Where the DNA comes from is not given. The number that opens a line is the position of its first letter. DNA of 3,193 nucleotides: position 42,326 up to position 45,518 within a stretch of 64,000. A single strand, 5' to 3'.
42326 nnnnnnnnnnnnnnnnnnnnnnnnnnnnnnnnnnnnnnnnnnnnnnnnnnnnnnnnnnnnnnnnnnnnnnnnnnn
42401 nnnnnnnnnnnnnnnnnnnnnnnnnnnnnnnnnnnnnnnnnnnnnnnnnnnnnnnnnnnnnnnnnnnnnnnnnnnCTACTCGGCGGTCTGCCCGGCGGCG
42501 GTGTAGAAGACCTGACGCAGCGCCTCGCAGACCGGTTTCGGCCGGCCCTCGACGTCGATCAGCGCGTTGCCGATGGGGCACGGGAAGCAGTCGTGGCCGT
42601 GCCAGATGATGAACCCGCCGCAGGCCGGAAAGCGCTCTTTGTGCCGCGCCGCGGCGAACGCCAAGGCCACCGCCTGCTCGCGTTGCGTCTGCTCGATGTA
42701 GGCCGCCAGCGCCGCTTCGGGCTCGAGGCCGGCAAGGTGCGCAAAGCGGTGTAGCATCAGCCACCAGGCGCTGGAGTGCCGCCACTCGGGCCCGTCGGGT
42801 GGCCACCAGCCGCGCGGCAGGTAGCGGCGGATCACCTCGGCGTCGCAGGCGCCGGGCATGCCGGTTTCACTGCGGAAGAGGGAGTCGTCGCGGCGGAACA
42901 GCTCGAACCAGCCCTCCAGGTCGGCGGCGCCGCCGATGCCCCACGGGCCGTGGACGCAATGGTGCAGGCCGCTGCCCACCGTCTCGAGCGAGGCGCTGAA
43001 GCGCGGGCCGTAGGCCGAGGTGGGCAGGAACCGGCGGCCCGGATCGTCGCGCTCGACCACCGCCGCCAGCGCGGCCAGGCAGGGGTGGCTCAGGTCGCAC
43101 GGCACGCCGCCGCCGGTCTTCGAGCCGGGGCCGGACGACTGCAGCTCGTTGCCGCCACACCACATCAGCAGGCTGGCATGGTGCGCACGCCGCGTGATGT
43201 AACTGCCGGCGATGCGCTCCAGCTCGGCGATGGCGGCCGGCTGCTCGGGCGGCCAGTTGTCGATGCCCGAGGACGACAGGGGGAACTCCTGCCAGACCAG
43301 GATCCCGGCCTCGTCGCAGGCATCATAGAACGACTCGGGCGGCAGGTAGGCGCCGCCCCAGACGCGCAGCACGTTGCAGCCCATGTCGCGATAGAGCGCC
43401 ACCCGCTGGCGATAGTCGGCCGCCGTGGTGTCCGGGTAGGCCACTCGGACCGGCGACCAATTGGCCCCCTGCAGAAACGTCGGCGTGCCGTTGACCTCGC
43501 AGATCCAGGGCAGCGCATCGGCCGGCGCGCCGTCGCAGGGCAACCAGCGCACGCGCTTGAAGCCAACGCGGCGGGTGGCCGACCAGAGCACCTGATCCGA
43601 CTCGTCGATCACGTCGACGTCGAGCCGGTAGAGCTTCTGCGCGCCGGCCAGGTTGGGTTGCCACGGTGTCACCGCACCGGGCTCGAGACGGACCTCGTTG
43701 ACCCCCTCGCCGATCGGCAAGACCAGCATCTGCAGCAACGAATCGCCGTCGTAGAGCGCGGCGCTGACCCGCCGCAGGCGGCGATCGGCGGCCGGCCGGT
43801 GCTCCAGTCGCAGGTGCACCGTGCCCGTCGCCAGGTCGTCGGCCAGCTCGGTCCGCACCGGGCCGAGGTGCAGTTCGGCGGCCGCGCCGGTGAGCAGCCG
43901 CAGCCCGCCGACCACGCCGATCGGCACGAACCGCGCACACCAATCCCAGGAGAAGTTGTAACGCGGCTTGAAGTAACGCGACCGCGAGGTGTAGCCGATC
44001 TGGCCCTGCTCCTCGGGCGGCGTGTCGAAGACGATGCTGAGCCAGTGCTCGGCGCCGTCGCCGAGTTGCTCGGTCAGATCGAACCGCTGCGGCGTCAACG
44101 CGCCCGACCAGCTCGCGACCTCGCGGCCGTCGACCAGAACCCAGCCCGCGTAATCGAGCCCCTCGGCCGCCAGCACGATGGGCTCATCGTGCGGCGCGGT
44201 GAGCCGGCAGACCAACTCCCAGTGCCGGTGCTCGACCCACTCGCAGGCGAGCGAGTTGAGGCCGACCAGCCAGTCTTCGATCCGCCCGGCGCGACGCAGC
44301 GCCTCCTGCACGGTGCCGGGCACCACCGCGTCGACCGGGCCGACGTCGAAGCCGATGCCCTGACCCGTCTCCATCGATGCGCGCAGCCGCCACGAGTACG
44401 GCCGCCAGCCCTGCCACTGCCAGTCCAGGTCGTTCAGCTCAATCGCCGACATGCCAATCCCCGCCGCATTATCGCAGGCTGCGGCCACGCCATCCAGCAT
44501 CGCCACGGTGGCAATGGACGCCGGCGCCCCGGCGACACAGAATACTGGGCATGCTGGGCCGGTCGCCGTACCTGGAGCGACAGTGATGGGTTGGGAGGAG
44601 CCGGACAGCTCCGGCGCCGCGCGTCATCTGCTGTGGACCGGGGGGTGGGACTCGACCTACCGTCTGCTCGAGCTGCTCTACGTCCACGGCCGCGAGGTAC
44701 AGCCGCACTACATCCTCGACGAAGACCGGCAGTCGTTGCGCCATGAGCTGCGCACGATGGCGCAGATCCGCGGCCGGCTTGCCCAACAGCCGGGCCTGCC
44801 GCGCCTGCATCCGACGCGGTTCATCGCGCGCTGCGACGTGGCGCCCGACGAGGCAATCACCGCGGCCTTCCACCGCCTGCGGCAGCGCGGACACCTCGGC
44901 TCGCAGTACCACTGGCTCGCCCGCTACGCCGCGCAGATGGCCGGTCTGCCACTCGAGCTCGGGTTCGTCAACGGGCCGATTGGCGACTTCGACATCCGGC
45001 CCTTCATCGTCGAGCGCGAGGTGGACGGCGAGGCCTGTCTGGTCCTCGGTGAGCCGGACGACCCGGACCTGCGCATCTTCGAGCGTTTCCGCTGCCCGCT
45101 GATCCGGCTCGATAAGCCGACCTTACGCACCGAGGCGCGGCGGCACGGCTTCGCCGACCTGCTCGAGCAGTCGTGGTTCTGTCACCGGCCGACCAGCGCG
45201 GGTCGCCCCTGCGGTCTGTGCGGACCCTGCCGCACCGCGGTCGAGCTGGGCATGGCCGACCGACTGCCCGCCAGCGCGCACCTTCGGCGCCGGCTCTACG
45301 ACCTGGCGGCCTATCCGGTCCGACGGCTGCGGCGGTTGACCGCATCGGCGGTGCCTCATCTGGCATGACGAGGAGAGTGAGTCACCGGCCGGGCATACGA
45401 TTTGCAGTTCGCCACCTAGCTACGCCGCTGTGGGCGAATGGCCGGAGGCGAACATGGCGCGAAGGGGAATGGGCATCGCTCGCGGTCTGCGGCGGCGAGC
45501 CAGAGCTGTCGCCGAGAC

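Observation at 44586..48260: Tandem array of three divergent QueC-like PP-loop ATPases interleaved with an ATP-grasp ligase, 4 kb from the genuine queC-queE pair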

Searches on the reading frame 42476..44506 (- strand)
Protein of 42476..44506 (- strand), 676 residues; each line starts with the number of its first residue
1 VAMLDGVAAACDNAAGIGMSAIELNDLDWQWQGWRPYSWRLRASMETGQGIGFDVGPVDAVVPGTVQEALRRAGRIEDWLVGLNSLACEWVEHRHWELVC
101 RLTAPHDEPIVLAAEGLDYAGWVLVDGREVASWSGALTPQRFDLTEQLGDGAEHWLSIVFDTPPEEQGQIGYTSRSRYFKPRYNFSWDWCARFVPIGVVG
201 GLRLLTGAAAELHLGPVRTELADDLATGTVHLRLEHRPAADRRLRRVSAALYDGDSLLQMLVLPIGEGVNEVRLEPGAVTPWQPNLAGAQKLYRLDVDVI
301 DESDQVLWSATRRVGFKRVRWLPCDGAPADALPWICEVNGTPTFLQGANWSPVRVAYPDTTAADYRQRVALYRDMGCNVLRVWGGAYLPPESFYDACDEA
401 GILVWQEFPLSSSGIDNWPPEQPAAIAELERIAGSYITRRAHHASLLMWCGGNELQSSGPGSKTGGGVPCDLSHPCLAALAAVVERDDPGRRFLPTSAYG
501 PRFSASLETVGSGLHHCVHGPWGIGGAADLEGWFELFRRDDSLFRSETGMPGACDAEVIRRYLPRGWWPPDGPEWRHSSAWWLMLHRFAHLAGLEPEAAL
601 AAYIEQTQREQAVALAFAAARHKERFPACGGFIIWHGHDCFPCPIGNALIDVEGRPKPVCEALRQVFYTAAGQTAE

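Call 44: search_protein_families(library=pfam, proteins=[window:42476-44506:-], max_evalue=0.001)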
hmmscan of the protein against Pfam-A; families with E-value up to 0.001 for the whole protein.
window:42476-44506:- (676 aa): 1 family
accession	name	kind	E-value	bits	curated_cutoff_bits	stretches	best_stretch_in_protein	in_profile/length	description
PF22666.2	Glyco_hydro_2_N2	-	2.4e-20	73.7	27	1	49-199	10-166/167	Glycosyl hydrolase 2 galactose-binding domain-like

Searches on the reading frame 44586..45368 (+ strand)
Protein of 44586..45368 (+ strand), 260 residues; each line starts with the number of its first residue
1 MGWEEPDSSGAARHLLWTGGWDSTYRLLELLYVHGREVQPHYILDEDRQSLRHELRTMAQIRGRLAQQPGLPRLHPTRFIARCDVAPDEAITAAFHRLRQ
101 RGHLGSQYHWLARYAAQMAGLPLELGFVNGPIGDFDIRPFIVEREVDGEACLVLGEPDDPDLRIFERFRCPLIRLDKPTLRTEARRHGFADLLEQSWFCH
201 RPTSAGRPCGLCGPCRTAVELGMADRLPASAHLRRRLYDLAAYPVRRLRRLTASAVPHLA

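Call 3: search_protein_families(library=pfam, proteins=[window:44586-45368:+], max_evalue=0.01)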
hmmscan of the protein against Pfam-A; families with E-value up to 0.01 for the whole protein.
window:44586-45368:+ (260 aa): 1 family
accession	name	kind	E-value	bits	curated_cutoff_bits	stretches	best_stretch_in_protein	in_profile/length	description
PF06508.19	QueC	-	0.0035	17.3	22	1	169-216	155-200/210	Queuosine biosynthesis protein QueC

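Call 4: search_protein_families(library=ncbifam, proteins=[window:44586-45368:+], max_evalue=0.01)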
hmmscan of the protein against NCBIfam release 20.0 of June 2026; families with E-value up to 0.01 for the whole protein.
window:44586-45368:+ (260 aa): 0 families

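Call 6: search_protein_families(library=padloc, proteins=[window:44586-45368:+], max_evalue=0.1)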
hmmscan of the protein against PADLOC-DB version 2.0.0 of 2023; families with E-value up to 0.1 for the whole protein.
window:44586-45368:+ (260 aa): 0 families
